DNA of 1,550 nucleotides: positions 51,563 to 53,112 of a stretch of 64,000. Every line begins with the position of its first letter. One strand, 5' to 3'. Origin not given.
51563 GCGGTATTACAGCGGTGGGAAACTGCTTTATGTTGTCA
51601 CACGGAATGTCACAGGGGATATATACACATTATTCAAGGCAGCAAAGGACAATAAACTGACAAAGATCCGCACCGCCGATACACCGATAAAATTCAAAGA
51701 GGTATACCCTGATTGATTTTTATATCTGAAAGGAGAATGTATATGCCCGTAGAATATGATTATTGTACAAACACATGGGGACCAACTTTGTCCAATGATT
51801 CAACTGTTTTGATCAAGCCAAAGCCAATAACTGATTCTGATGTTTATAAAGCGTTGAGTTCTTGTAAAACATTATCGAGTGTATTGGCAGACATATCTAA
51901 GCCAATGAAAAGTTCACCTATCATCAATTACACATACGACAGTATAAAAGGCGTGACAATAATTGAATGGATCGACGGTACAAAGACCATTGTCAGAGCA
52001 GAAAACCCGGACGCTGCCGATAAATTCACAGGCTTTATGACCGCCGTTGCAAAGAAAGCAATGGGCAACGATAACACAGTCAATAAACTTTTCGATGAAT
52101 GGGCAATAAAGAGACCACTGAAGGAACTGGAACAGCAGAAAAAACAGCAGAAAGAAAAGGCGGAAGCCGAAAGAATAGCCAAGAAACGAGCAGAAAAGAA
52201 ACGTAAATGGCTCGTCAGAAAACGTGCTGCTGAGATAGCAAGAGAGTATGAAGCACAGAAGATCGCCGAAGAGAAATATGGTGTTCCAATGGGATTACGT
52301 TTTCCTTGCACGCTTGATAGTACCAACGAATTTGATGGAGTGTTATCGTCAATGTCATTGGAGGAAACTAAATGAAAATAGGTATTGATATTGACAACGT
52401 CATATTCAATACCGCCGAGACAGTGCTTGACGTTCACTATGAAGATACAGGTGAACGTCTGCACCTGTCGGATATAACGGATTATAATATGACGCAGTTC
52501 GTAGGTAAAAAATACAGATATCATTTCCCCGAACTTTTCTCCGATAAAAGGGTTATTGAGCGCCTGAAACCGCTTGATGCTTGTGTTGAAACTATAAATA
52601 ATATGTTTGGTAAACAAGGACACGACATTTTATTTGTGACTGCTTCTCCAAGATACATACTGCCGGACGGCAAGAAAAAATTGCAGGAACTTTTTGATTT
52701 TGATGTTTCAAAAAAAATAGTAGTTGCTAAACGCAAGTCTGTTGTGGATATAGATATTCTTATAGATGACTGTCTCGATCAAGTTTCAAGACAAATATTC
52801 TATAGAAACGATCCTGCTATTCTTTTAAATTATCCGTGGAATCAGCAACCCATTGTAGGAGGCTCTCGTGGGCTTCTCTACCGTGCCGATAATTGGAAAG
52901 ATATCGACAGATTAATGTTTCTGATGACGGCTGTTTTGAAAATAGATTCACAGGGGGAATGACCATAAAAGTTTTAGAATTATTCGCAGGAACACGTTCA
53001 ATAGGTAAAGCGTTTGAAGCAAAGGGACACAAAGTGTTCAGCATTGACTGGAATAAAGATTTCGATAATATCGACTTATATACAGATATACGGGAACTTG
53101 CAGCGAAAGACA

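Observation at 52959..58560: Dense DNA-modification island: five DNA methyltransferases flanking a macrodomain and a DndC/PAPS-reductase-like gene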

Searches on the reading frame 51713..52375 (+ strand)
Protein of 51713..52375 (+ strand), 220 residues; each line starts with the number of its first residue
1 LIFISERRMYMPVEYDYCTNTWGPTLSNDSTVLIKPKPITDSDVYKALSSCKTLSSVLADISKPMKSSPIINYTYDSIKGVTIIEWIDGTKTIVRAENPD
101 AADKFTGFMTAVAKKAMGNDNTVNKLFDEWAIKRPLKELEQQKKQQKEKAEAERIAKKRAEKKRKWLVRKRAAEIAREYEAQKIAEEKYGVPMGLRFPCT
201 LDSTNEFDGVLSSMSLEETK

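Call 7: search_protein_families(library=phrogs, proteins=[window:51713-52375:+], max_evalue=0.001)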
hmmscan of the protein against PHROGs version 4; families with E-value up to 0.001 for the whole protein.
window:51713-52375:+ (220 aa): 0 families

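Call 81: search_protein_families(library=pfam, proteins=[window:51713-52375:+], max_evalue=5)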
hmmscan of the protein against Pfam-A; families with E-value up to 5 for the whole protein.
window:51713-52375:+ (220 aa): 1 family
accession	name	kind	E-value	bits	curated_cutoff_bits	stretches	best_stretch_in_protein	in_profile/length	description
PF16810.10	RXLR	-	0.05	14.5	26.9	1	101-132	75-103/141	RXLR phytopathogen effector protein, Avirulence activity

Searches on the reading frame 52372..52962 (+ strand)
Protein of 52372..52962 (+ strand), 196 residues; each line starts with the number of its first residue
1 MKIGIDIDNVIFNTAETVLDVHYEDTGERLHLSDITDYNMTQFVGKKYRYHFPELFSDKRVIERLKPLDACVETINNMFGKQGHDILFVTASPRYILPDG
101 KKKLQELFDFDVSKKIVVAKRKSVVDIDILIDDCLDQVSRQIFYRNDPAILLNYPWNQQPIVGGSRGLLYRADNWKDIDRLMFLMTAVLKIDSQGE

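Call 3: search_protein_families(library=pfam, proteins=[window:52372-52962:+], max_evalue=0.01)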
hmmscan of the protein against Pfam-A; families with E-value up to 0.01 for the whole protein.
window:52372-52962:+ (196 aa): 1 family
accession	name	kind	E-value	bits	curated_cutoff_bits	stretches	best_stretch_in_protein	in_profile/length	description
PF06941.18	NT5C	-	1.2e-12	48.6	24.8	1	3-182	4-174/180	5' nucleotidase, deoxy (Pyrimidine), cytosolic type C protein (NT5C)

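Call 7: search_protein_families(library=phrogs, proteins=[window:52372-52962:+], max_evalue=0.001)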
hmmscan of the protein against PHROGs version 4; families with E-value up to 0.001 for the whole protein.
window:52372-52962:+ (196 aa): 1 family
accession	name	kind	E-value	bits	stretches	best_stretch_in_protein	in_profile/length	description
phrog_420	-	unknown function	7e-14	53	1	1-181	14-201/267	unknown function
